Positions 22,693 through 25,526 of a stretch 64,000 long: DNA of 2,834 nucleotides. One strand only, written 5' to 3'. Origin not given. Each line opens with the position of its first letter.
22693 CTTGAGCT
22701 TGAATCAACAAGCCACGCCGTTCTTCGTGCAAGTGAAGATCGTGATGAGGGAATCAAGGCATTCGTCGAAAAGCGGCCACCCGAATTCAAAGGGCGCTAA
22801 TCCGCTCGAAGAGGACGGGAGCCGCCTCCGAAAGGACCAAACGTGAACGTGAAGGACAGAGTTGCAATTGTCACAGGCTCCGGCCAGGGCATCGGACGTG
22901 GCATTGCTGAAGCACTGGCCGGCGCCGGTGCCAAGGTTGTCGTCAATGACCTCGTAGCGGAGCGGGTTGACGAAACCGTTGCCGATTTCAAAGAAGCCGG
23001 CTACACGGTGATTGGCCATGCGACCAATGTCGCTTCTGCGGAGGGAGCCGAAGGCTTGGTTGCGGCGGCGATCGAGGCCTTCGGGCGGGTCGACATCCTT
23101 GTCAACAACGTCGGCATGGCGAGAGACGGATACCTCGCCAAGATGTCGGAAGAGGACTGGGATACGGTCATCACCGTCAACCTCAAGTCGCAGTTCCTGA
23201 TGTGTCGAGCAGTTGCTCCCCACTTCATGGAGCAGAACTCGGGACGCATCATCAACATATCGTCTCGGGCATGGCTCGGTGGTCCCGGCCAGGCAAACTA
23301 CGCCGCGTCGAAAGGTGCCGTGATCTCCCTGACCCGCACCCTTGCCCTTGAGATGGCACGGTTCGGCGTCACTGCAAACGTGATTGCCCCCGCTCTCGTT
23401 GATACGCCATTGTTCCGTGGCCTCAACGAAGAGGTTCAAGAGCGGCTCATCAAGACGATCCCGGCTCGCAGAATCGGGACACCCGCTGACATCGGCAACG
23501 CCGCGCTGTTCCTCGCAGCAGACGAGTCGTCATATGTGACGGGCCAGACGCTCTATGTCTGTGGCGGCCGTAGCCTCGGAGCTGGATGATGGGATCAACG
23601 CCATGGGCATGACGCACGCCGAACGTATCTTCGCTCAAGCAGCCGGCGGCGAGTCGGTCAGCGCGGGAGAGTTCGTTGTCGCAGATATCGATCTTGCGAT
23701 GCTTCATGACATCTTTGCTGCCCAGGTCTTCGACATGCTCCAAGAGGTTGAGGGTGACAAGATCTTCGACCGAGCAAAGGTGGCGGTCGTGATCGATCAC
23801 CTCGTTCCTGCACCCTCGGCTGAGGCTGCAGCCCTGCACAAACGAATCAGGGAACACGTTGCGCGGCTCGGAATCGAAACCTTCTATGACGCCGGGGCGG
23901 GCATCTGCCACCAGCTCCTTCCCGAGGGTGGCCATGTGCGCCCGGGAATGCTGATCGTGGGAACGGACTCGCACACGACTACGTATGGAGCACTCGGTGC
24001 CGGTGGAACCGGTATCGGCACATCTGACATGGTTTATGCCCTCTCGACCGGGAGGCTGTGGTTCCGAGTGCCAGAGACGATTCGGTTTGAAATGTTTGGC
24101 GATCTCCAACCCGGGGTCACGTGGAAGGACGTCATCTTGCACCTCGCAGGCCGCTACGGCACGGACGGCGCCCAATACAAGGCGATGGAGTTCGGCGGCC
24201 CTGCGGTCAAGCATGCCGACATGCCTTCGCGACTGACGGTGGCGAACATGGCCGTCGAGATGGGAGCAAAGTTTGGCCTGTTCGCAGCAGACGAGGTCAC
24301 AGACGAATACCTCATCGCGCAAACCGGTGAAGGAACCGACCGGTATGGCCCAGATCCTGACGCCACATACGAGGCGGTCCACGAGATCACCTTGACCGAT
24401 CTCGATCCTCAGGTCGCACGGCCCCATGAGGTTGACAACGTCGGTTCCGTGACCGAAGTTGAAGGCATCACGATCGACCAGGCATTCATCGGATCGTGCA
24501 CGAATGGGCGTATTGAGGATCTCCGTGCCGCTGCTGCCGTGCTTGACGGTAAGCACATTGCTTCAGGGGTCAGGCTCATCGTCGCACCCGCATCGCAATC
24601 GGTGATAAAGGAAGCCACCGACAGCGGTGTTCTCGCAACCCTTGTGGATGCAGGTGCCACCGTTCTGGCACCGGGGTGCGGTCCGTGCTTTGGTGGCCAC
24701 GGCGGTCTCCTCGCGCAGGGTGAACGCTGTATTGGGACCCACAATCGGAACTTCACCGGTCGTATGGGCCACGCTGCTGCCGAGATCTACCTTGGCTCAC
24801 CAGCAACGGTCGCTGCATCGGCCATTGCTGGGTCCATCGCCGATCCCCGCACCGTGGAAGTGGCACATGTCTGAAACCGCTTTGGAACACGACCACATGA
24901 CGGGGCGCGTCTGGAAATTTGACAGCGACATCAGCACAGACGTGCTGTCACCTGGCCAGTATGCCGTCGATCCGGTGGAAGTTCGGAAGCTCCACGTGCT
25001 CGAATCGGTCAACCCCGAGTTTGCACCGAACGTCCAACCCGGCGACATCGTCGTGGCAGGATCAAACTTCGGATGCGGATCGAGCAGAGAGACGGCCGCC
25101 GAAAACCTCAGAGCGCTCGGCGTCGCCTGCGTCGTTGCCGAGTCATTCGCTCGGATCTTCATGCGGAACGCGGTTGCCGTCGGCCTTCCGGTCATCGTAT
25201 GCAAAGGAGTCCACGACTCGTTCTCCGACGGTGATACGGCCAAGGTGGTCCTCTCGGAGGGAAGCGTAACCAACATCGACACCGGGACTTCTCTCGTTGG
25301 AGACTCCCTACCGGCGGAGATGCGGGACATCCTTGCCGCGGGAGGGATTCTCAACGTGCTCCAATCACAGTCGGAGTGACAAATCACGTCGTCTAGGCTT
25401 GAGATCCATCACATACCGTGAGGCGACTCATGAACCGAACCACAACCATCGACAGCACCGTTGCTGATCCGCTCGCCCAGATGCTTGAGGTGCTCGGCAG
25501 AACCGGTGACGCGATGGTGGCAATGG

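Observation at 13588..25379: A twelve-gene overlapped operon combines a LeuA-like synthase, two different 2-oxoacid:ferredoxin oxidoreductases, CoA enzymes and a LeuCD-like dehydratase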

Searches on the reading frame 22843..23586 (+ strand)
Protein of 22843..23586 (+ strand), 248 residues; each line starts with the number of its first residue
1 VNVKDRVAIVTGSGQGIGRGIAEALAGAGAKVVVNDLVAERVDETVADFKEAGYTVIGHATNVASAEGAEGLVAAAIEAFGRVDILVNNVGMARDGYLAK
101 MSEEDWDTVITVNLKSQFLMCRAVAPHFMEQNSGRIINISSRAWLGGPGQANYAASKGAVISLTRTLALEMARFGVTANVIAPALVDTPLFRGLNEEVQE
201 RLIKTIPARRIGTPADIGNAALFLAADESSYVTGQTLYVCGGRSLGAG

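Call 5: search_protein_families(library=pfam, proteins=[window:22843-23586:+])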
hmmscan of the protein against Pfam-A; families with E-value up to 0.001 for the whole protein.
window:22843-23586:+ (248 aa): 4 families
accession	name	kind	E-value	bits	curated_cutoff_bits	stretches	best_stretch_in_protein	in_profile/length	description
PF13561.12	adh_short_C2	-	4.4e-64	216.7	27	1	15-242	6-234/236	Enoyl-(Acyl carrier protein) reductase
PF00106.31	adh_short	-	8.2e-57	192.3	26.6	1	6-197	1-193/195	short chain dehydrogenase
PF08659.16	KR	-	2.8e-12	47.3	22.6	1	9-160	4-156/180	KR domain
PF23441.1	SDR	-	5.1e-06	26.5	27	1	8-192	10-200/258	SDR-like rossmann domain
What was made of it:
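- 22843..23589 (+): SDR. Proposed role: 2-(hydroxy(aryl)methyl)succinyl-CoA dehydrogenase, a BbsCD analogue. adh_short and adh_short_C2 domains (call 5).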

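Call 6: search_protein_families(library=ncbifam, proteins=[window:22843-23586:+])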
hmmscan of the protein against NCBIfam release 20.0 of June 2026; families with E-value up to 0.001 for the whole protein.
window:22843-23586:+ (248 aa): 232 families (the best 25 are shown)
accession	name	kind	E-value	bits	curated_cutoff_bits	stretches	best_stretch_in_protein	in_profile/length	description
NF004198.0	PRK05653.1-3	equivalog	2.3e-78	263.1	296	1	3-244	5-247/248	3-oxoacyl-ACP reductase FabG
TIGR01830.1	3oxo_ACP_reduc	equivalog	3.4e-75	252.8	297.75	1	8-242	1-237/239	3-oxoacyl-[acyl-carrier-protein] reductase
NF005559.1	PRK07231.1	subfamily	2.6e-71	240.1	215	1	3-244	2-248/249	glucose 1-dehydrogenase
NF004197.0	PRK05653.1-1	equivalog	6.2e-69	232.4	332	1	2-242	4-245/249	3-oxoacyl-ACP reductase FabG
NF004791.0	PRK06138.1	equivalog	1.6e-65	220.9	312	1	1-244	1-250/252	SDR family oxidoreductase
TIGR01829.1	AcAcCoA_reduct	subfamily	2.6e-65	220.5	302.1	1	6-243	1-240/242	acetoacetyl-CoA reductase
NF009466.0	PRK12826.1-2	subfamily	4.2e-65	219.7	222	1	5-243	3-244/248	3-oxoacyl-ACP reductase FabG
NF009464.0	PRK12824.1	subfamily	1.2e-64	218.3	269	1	5-243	2-242/245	3-oxoacyl-ACP reductase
NF009468.0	PRK12826.1-4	equivalog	4.7e-64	216.5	318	1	3-245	5-249/256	SDR family oxidoreductase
NF004202.0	PRK05653.2-2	equivalog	5.7e-61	206.3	333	1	3-245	5-249/259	3-oxoacyl-ACP reductase FabG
NF009546.0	PRK12935.1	equivalog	6.5e-60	202.7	418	1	3-242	4-244/247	acetoacetyl-CoA reductase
NF052558.1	MBtsdlDhBudC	equivalog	9.9e-59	198.9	270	1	4-244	2-242/250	meso-2,3-butanediol dehydrogenase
NF005309.0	PRK06841.1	subfamily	1.3e-58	198.5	286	1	2-243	12-252/255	GolD/DthD family dehydrogenase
NF009093.0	PRK12429.1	subfamily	1.8e-58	197.8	258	1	1-242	1-255/259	3-hydroxybutyrate dehydrogenase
NF006072.0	PRK08217.1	subfamily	1.9e-58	198.3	298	1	1-242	1-250/253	3-ketoacyl-(acyl-carrier-protein) reductase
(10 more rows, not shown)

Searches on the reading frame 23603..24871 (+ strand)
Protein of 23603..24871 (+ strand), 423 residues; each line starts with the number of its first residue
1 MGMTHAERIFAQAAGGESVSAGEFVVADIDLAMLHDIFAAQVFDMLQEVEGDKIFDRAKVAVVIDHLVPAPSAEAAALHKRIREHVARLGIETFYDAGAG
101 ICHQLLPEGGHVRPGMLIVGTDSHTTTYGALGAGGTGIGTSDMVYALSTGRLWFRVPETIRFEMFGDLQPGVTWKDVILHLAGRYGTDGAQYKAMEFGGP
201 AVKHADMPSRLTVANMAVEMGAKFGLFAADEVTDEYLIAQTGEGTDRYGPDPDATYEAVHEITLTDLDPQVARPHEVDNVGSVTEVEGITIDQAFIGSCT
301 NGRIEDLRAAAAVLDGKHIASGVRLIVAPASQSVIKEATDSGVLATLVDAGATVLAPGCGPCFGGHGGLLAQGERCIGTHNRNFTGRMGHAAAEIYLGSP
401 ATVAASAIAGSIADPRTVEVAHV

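Call 7: search_protein_families(library=pfam, proteins=[window:23603-24871:+])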
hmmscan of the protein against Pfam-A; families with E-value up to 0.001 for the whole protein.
window:23603-24871:+ (423 aa): 1 family
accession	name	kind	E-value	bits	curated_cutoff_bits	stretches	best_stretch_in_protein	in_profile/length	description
PF00330.25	Aconitase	-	1.3e-101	341.3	28.7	2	27-284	19-304/463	Aconitase family (aconitate hydratase)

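Call 11: search_protein_families(library=ncbifam, max_evalue=1e-10, proteins=[window:23603-24871:+])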
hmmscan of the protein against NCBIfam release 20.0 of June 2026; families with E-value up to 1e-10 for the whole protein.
window:23603-24871:+ (423 aa): 19 families
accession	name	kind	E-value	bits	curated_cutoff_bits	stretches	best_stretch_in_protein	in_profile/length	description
NF001614.1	PRK00402.1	subfamily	1.8e-169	563.8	385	1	3-416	1-415/415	aconitase/3-isopropylmalate dehydratase large subunit family protein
TIGR01343.1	hacA_fam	subfamily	1.3e-163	544.4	385.7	1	4-416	1-412/412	homoaconitate hydratase family protein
TIGR02086.1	IPMI_arch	subfamily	9.9e-156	518.6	410.15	1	3-416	1-410/411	3-isopropylmalate dehydratase/homoaconitate hydratase family large subunit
TIGR02083.1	LEU2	equivalog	7.5e-143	476.4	610.65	1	3-418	1-419/419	3-isopropylmalate dehydratase large subunit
NF040615.1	HacA_Meth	equivalog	1.1e-137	459.2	550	1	3-414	1-417/419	homoaconitase large subunit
NF009116.0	PRK12466.1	subfamily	4.2e-99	332.2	531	2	26-278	26-298/472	3-isopropylmalate dehydratase large subunit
NF005558.0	PRK07229.1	equivalog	3.3e-98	329.9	612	1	1-419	1-416/647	aconitate hydratase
NF004016.0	PRK05478.1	subfamily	6.1e-88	295.4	510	2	28-273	27-291/468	3-isopropylmalate dehydratase large subunit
TIGR01342.1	acon_putative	hypoth_equivalog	7.8e-79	265.6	719.15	1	8-418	5-412/655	putative aconitate hydratase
TIGR00170.1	leuC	equivalog_domain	3.7e-76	256.6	560.25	2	22-239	20-245/466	3-isopropylmalate dehydratase large subunit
TIGR00139.1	h_aconitase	equivalog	2e-71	241.3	529.9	2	16-240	19-243/709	homoaconitase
NF006690.0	PRK09238.1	equivalog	6.9e-42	143.4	782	1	250-413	651-812/852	bifunctional aconitate hydratase 2/2-methylisocitrate dehydratase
TIGR01340.1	aconitase_mito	equivalog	4.7e-41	140.9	825.35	1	86-413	121-473/745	aconitate hydratase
NF008503.0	PRK11413.1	equivalog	8.4e-33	113.3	641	2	101-286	129-314/753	hydratase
TIGR00117.1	acnB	equivalog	1.2e-30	106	1287.2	1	250-413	650-810/844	bifunctional aconitate hydratase 2/2-methylisocitrate dehydratase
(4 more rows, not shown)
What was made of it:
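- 23603..25379 (+): LeuC-like (23603-24874) and LeuD-like (24867-25379) dehydratase. Proposed role: 2-benzylmalate -> benzylmaleate. Both fail every equivalog model (call 11).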

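Call 24: search_solved_structures(query=window:23603-24871:+, max_evalue=1e-30)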
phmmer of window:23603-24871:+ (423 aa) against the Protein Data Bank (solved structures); distinct sequences matched with E-value up to 1e-30: 10.
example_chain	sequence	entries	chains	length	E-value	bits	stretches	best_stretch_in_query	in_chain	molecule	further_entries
4nqy_A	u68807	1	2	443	2.6e-123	415.2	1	1-417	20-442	Isopropylmalate/citramalate isomerase large subunit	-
4kp1_A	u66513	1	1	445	2.6e-123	415.2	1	1-417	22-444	Isopropylmalate/citramalate isomerase large subunit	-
4kp2_A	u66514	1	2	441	4.9e-110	371.5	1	3-413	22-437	Homoaconitase large subunit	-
1b0m_A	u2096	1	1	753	2.5e-42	148.5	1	87-413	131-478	PROTEIN (ACONITASE)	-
1b0k_A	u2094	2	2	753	2.5e-42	148.5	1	87-413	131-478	PROTEIN (ACONITASE) | MITOCHONDRIAL ACONITASE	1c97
1b0j_A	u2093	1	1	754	2.5e-42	148.5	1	87-413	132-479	ACONITATE HYDRATASE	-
5acn_A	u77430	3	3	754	2.5e-42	148.5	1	87-413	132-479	ACONITASE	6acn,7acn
1c96_A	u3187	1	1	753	2.6e-42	148.5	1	87-413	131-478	MITOCHONDRIAL ACONITASE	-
1aco_A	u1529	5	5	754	8.1e-41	143.5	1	87-413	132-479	ACONITASE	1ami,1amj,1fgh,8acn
1nis_A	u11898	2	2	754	8.1e-41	143.5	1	87-413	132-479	ACONITASE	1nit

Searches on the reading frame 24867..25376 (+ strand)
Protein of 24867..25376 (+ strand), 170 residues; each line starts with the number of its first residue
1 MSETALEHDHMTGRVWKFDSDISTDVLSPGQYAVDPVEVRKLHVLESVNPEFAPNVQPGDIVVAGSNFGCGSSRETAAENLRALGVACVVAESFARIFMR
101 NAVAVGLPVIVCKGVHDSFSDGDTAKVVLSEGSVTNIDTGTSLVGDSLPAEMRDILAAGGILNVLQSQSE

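Call 7: search_protein_families(library=pfam, proteins=[window:24867-25376:+])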
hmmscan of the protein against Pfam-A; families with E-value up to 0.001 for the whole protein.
window:24867-25376:+ (170 aa): 2 families
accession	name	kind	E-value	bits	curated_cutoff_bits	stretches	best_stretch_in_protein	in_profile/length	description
PF00694.25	Aconitase_C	-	4.8e-18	66.2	22.8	1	56-107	71-123/131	Aconitase C-terminal domain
PF06434.19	Aconitase_2_N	-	0.00023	21.3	27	0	15-80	3-75/204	Aconitate hydratase 2 N-terminus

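Call 11: search_protein_families(library=ncbifam, max_evalue=1e-10, proteins=[window:24867-25376:+])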
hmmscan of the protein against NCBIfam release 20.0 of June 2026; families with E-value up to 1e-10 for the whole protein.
window:24867-25376:+ (170 aa): 11 families
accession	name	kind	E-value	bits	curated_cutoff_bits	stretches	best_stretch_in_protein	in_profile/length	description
TIGR02087.1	LEUD_arch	subfamily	1.5e-48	164.5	108.95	1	13-166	1-155/157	LeuD/DmdB family oxidoreductase small subunit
NF040625.1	HacB2_Meth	equivalog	1e-44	151.8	230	1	10-164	3-155/161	homoaconitase small subunit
TIGR02084.1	leud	equivalog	4.7e-41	140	245.85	1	13-165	1-154/156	3-isopropylmalate dehydratase small subunit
NF040604.2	HacB_Meth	equivalog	9e-37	126.4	230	1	11-165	3-157/159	homoaconitase small subunit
NF010629.0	PRK14023.1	equivalog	1.2e-35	122.8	229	1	13-165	2-154/166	homoaconitate hydratase small subunit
NF002458.0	PRK01641.1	subfamily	1.5e-18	67.1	167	1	47-113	53-122/202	3-isopropylmalate dehydratase small subunit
TIGR00139.1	h_aconitase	equivalog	3.4e-18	65.4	529.9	1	19-106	538-629/709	homoaconitase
NF005558.0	PRK07229.1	equivalog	1.1e-14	54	612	1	15-168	475-644/647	aconitate hydratase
TIGR01342.1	acon_putative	hypoth_equivalog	3e-13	48.9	719.15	1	42-165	505-645/655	putative aconitate hydratase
TIGR00171.1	leuD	equivalog_domain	2.5e-11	43.7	116.25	1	49-108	57-120/188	3-isopropylmalate dehydratase small subunit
NF006757.0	PRK09277.1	subfamily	3.1e-11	41.7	686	1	59-111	758-811/888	aconitate hydratase AcnA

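Call 47: search_solved_structures(query=window:24867-25376:+, max_evalue=1e-10, show_alignments=4)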
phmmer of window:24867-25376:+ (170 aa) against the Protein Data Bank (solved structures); distinct sequences matched with E-value up to 1e-10: 3.
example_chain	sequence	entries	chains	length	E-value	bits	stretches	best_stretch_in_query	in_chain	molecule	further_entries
3vba_A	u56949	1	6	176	5.8e-45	156.2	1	11-167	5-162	Isopropylmalate/citramalate isomerase small subunit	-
1v7l_A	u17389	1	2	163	4e-37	130.7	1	12-166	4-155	3-isopropylmalate dehydratase small subunit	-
2pkp_A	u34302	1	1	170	4.4e-30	107.8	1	12-167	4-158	Homoaconitase small subunit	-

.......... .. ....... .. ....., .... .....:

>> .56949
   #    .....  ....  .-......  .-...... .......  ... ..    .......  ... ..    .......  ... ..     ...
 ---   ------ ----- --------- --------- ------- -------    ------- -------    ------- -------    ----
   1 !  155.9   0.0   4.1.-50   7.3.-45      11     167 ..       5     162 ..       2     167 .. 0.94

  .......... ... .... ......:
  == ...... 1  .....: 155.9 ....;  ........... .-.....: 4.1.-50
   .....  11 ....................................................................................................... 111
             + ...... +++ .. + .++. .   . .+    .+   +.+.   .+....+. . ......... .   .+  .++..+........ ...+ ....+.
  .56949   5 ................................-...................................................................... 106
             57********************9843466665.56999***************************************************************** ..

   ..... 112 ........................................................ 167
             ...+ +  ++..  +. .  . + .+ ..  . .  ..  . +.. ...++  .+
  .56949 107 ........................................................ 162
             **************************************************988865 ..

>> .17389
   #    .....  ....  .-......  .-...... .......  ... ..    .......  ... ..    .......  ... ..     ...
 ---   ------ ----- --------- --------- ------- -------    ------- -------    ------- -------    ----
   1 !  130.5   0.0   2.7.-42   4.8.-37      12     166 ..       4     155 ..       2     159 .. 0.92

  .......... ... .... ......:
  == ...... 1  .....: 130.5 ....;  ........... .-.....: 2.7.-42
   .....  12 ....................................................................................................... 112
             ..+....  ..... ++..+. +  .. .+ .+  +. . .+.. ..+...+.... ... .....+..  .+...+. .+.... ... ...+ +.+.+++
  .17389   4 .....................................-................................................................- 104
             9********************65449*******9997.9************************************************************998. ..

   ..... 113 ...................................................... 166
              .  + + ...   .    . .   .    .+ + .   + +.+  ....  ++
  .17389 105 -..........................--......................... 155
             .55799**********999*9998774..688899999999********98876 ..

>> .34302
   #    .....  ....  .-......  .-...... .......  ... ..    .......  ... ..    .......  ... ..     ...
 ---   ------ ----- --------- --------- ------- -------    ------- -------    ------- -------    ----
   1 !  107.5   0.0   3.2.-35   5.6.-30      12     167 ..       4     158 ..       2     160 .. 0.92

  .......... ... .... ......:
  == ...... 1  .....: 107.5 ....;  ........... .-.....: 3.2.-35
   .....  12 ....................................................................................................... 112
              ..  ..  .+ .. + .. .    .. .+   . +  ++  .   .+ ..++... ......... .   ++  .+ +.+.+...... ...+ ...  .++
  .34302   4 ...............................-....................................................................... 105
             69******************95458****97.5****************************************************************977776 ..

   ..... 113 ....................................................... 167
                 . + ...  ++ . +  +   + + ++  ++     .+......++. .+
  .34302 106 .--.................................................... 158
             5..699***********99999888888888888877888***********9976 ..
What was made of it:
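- LeuCD matches the archaeal IPMI/DmdAB subfamily (calls 11, 24, 47).
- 23603..25379 (+): The LeuD recognition loop reads YAV-D and is 2 residues shorter (call 47).
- On Homocitrate synthase / homoaconitase (AAA lysine or coenzyme B type): The LeuD loop reads YAV-D, against YLRT in 2pkp (call 47).
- The LeuD loop is shorter and lacks the homoaconitase Arg (call 47).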
